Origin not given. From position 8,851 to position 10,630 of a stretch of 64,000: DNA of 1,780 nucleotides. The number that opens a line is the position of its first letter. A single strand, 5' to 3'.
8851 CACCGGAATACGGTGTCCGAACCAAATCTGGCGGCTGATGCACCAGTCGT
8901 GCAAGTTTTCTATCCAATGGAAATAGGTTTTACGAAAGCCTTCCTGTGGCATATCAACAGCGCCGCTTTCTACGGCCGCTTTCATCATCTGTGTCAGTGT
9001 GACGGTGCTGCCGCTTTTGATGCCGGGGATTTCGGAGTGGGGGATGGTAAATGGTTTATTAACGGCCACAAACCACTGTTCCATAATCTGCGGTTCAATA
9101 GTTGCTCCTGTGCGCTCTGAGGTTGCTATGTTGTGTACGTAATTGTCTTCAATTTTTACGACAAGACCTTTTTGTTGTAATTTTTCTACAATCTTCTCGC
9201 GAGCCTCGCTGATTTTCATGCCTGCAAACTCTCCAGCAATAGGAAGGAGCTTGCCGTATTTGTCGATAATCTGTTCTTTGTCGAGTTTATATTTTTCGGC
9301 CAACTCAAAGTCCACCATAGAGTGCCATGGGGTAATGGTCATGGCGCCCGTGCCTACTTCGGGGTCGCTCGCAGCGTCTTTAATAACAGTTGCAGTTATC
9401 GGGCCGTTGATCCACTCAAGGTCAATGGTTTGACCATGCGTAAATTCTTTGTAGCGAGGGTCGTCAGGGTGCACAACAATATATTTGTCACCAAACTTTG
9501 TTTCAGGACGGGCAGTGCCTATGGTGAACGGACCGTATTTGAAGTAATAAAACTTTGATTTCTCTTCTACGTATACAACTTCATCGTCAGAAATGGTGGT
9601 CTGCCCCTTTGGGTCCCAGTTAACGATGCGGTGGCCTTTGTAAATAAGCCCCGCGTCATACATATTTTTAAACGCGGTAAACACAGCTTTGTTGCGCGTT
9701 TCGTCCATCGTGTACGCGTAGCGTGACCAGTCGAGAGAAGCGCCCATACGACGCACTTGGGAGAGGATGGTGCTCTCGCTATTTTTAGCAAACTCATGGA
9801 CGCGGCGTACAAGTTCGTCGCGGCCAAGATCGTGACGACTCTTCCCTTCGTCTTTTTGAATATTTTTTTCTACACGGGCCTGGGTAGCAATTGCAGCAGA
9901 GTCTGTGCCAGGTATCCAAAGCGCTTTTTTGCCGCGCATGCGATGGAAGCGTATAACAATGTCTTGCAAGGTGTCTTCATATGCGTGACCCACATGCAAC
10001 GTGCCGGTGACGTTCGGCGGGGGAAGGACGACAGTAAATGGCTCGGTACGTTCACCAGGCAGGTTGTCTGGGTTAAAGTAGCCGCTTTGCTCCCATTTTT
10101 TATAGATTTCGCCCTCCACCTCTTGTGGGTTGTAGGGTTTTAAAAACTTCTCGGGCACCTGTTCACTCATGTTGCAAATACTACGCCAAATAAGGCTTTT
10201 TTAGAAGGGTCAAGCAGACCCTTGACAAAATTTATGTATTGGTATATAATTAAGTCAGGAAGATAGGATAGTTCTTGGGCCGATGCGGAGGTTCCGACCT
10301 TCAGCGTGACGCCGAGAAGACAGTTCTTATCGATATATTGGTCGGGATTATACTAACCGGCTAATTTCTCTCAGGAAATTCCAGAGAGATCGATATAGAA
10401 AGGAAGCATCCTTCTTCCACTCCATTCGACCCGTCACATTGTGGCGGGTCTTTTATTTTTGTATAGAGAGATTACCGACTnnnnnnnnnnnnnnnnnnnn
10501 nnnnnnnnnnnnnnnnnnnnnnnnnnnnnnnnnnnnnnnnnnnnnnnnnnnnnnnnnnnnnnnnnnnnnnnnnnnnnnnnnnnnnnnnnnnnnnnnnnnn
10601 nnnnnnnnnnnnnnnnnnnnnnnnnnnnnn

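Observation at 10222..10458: Orphan transcription unit: a perfect consensus promoter followed by a strong terminator with no ORF, as an sRNA candidate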

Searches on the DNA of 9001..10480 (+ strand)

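Call 4: search_rna_families(source=window, start=10150, end=10480, threshold=evalue, max_evalue=10, show_alignments=5)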
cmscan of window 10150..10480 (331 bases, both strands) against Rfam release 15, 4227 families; matches with E-value up to 10: 7.
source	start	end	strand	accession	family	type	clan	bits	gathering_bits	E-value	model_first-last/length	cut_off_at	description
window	10405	10457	+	RF02278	Betaproteobacteria_toxic_sRNA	Gene; sRNA;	-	21.9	50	0.027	1-64/64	no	Betaproteobacteria toxic small RNA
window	10416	10457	+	RF02837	anti-hemB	Gene; sRNA;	-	18.9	49.5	0.035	1-81/81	no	Burkholderia RNA 7 (anti-hemB)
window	10400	10457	+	RF02451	ncr1241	Gene; sRNA;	-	18.9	60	0.76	1-63/63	no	Bacillus sRNA ncr1241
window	10306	10458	+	RF00444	PrrF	Gene; sRNA;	-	16.6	90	1.8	1-150/150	no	PrrF RNA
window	10428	10454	+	RF02968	DUF3800-IX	Gene; sRNA;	-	14.3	36.8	3.2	1-67/67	no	DUF3800-IX RNA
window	10379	10439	-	RF04164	MIR1507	Gene; miRNA;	-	13.5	73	4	1-107/107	no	MIR1507 microRNA precursor family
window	10402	10465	+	RF00519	suhB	Gene; sRNA;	CL00108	13.3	41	3.3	1-77/77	no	Makes More Granules Regulator RNA (mmgR)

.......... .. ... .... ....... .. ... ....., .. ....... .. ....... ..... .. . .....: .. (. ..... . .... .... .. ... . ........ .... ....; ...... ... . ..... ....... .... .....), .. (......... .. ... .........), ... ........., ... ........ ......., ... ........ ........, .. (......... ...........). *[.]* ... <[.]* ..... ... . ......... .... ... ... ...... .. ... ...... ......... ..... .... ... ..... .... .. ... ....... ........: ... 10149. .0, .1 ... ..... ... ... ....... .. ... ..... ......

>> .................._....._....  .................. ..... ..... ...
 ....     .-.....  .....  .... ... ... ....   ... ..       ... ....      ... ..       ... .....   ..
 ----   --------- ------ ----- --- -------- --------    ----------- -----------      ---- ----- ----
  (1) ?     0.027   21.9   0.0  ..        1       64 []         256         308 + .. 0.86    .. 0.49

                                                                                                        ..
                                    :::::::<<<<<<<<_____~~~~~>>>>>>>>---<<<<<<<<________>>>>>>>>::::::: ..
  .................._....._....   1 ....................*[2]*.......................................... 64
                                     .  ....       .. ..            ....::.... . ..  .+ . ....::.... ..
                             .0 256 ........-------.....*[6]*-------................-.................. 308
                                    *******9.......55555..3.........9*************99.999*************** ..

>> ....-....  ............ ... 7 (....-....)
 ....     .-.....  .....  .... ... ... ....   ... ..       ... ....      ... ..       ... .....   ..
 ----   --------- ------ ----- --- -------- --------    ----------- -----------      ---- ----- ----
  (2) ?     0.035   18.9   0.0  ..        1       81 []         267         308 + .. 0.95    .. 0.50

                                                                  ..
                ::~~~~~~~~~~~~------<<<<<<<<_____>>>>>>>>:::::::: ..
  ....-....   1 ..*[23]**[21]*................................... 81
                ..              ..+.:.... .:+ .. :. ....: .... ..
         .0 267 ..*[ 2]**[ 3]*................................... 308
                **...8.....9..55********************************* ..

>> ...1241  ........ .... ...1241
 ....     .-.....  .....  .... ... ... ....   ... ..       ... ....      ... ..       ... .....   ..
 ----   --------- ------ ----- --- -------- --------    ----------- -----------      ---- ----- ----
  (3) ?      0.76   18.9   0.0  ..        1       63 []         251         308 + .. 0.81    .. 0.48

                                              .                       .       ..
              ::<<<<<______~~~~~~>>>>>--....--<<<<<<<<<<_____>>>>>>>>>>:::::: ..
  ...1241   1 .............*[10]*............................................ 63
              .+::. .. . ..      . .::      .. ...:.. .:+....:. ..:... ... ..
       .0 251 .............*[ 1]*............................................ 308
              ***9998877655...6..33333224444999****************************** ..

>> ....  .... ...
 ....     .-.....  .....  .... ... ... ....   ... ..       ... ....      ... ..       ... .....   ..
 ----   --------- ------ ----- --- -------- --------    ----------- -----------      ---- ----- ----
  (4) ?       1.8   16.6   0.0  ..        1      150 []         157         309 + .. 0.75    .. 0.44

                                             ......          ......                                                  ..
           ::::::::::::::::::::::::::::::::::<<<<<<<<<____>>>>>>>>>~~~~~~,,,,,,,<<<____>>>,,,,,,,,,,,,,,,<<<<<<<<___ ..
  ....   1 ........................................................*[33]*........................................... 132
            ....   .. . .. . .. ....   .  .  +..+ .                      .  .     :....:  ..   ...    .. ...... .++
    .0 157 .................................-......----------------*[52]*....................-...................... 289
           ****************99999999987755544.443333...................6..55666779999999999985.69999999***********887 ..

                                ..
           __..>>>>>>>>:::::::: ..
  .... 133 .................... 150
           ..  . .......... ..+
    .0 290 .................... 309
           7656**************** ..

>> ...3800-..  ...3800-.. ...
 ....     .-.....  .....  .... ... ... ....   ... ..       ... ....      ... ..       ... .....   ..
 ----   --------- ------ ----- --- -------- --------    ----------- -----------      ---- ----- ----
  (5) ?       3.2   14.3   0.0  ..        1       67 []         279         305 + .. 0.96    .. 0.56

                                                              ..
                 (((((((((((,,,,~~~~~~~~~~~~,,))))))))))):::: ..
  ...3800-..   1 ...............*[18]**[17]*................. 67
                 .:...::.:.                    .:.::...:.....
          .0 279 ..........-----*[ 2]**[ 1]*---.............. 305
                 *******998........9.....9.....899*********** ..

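Call 37: build_rna_model(alignment_id=A1, structure=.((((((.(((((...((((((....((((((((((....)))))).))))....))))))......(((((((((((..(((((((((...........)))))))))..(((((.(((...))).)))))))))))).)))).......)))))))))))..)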
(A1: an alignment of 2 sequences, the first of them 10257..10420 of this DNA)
Model R1 built from alignment A1 (2 sequences, 164 columns); structure: as given.
model positions 164; base pairs 55; branch points 2; effective number of sequences 0.6; information 0.589 bits per position. Calibrated on 0.2 Mb of random sequence (short: E-values are rough).
structure used (alignment columns):
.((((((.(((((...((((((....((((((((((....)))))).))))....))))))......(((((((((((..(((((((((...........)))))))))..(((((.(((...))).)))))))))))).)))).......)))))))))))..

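Call 39: search_with_rna_model(model_id=R1, sources=[window, L001, L002, L003, L004, L005, L006, L007, L008, L009, L010, L011, L012, L013, L014, L015, L016, L017, L018, L019, L020, L021, L022, L023, L024, L025, L026, L027, L028, L029, L030, L031, L032, L033, L034, L035, L036, L037, L038, L039, L040, L041, L042, L043, L044, L045, L046, L047, L048, L049, L050, L051, L052, L053, L054, L055, L056, L057, L058, L059, L060, L064, L065, L066, L067, L068, L069, L070, L071, L072, L073, L074, L075, L076, L077, L078, L079, L080, L081, L082, L083, L084, L085, L086, L087, L088, L089, L090, L091, L092, L093, L094, L095, L096, L097, L098, L099, L100, L101, L102], max_evalue=10)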
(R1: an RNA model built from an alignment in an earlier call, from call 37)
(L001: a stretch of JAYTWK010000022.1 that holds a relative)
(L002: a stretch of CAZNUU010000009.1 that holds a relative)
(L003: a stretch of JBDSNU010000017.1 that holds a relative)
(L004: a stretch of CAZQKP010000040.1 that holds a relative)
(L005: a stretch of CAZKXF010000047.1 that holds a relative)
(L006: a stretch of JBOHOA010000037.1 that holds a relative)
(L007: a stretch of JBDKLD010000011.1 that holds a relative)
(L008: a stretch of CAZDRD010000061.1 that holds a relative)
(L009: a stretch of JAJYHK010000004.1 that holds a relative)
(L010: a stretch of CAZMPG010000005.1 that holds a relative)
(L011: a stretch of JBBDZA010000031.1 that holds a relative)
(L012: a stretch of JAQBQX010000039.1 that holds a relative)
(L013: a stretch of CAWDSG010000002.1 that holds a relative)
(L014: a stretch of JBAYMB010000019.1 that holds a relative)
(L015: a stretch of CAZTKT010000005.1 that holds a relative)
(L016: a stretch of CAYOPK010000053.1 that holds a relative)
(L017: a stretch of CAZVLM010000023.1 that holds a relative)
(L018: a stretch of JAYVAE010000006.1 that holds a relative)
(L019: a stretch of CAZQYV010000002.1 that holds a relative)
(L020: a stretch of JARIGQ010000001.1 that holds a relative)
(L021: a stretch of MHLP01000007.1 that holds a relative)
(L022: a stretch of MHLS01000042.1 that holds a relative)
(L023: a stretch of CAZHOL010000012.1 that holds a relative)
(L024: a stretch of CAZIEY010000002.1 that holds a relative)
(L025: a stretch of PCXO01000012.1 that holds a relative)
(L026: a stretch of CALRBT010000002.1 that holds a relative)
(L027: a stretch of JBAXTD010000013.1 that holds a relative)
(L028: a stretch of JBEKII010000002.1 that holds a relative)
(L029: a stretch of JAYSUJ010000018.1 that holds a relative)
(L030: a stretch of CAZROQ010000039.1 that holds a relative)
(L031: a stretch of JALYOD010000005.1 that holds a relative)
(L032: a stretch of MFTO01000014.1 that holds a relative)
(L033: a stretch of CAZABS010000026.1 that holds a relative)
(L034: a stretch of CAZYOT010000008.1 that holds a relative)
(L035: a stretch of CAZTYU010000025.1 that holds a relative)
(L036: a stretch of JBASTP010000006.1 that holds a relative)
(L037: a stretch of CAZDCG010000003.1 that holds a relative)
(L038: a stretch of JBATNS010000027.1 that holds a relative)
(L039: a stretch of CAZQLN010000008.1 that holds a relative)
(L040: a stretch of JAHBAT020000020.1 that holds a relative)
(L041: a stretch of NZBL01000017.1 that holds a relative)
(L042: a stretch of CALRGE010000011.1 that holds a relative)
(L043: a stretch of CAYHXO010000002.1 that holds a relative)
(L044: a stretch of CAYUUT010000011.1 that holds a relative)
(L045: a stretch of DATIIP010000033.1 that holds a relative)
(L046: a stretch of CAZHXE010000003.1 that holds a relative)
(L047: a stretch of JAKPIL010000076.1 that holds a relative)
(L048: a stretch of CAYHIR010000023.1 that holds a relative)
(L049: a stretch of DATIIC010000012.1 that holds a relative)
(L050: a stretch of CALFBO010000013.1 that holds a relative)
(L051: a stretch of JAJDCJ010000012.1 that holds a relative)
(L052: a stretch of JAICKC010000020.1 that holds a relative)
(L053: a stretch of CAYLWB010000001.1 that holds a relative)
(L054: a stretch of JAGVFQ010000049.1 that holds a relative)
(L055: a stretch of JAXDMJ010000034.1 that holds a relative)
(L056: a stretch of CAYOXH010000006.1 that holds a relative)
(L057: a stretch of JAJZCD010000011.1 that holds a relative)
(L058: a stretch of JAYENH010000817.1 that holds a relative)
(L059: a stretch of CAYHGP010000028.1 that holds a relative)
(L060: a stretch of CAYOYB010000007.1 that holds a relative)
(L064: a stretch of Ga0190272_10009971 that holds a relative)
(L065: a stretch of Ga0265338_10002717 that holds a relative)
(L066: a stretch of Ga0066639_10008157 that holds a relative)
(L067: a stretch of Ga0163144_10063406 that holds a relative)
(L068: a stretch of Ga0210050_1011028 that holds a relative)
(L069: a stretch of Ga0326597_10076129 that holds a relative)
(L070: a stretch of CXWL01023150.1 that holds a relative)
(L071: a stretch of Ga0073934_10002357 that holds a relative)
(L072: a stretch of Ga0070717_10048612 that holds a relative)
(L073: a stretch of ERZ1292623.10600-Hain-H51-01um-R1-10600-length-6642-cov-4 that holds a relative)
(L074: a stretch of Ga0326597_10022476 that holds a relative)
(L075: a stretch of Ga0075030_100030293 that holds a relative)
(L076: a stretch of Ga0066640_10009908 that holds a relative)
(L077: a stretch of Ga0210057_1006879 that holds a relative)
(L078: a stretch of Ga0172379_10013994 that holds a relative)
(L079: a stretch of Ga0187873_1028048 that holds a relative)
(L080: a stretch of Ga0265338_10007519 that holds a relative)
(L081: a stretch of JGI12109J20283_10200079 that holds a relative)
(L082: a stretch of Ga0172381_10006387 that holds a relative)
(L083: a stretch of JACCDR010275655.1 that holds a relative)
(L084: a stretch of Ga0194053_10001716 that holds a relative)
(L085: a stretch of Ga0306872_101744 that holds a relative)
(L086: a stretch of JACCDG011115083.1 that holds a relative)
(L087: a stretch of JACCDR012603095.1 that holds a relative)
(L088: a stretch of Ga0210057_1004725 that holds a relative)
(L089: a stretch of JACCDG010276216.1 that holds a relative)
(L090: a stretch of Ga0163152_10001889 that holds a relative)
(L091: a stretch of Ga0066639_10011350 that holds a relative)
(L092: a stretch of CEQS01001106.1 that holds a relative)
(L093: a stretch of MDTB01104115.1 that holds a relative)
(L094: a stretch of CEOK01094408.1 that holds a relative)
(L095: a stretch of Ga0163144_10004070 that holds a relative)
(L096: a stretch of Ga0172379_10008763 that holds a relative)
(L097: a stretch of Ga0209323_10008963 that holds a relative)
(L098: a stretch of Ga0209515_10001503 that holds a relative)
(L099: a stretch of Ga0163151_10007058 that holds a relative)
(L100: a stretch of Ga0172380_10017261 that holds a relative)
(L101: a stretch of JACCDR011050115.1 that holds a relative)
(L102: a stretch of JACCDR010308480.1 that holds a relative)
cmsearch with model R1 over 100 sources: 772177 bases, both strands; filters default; matches with E-value up to 10: 2.
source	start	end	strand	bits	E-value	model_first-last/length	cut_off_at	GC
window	10257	10420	+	204.6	8.7e-50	1-164/164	no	0.46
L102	2566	2641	-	11.9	3.7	1-164/164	no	0.43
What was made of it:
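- No second copy exists in the window (call 39).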

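Call 40: search_with_rna_model(model_id=R1, sources=[L103, L104, L105, L106, L107, L108, L109, L110, L111, L112, L113, L114, L115, L116, L117, L118, L119, L120, L121, L122, L123, L124, L125, L126, L127, L128, L129, L130, L131, L132, L133, L134, L135, L136, L137, L138, L139, L140, L141, L142, L143, L144, L145, L146, L147], max_evalue=10)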
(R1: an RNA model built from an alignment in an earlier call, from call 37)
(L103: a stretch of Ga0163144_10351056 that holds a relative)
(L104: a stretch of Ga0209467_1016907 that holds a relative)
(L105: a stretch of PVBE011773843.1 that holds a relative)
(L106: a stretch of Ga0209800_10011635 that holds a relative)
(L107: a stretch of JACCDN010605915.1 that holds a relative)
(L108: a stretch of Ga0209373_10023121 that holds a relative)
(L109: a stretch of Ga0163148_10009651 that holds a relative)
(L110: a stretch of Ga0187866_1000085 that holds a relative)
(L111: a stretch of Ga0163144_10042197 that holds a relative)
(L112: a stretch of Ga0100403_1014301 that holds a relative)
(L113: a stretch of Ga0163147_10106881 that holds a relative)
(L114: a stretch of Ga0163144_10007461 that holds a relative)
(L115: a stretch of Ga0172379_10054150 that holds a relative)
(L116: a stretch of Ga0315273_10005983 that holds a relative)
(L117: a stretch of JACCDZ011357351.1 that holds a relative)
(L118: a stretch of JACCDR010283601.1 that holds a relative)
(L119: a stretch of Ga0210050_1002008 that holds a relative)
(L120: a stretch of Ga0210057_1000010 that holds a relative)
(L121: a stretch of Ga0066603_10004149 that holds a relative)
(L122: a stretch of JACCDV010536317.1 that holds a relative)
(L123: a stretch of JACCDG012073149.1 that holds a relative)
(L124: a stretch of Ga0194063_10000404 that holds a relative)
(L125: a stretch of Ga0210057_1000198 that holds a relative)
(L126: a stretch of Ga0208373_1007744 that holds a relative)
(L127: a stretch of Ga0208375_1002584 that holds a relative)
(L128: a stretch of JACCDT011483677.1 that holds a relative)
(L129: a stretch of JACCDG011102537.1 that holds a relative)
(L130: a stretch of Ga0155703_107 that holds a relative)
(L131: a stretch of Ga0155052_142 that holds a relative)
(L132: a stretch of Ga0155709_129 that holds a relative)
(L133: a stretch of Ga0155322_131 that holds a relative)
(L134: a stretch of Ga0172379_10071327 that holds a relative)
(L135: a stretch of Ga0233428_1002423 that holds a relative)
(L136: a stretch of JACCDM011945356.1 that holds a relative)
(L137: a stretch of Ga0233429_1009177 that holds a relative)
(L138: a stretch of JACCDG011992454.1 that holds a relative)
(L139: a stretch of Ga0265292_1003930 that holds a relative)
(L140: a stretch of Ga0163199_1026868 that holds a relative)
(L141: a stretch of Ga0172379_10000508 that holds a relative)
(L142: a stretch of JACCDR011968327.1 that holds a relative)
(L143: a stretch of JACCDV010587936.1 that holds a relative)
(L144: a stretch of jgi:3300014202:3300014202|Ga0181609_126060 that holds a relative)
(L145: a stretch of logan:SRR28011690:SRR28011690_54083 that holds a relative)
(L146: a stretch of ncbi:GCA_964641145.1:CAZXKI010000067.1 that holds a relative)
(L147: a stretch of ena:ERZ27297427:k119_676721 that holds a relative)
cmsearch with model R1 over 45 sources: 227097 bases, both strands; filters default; matches with E-value up to 10: 3.
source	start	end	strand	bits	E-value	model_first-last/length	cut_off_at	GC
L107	4315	4397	-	10.5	2.4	1-164/164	no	0.49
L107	1442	1470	-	9.5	4.5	1-164/164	no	0.45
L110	728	753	+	9.5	4.6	1-164/164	no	0.62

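Call 42: search_dna_similar(query=window:10205-10460:+, collection=phages, mode=distant, max_evalue=1)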
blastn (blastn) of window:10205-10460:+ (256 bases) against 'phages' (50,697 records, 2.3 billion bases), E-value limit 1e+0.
Records with a match: 6; places in all: 6; records where one place covers at least 80% of the query: 0.
Best place of each record, by identity: 80-90% 4; 60-80% 2.
By first word of the organism name: Synechococcus 4; Streptococcus 2.
By host as written in the record: Synechococcus sp. WH8102 4; Streptococcus mutans DPC6143 2.
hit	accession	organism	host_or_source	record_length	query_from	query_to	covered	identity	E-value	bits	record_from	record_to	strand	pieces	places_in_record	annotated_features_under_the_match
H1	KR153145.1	Streptococcus phage APCM01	Streptococcus mutans DPC6143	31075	6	61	22%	75.0%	8e-1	39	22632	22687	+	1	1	none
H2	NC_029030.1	Streptococcus phage APCM01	Streptococcus mutans DPC6143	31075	6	61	22%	75.0%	8e-1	39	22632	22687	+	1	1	none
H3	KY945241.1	Synechococcus phage S-H35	Synechococcus sp. WH8102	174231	17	53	14%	83.8%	2e-1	41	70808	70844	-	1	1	none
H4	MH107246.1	Synechococcus phage S-B64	Synechococcus sp. WH8102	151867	17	53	14%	83.8%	2e-1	41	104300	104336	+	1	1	none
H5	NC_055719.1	Synechococcus phage S-H35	Synechococcus sp. WH8102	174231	17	53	14%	83.8%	2e-1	41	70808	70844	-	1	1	none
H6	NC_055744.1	Synechococcus phage S-B64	Synechococcus sp. WH8102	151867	17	53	14%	83.8%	2e-1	41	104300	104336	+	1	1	none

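Call 43: search_dna_similar(query=window:10205-10460:+, collection=plasmids, mode=distant, max_evalue=1)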
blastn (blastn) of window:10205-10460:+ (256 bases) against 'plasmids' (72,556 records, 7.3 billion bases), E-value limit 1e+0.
No match.
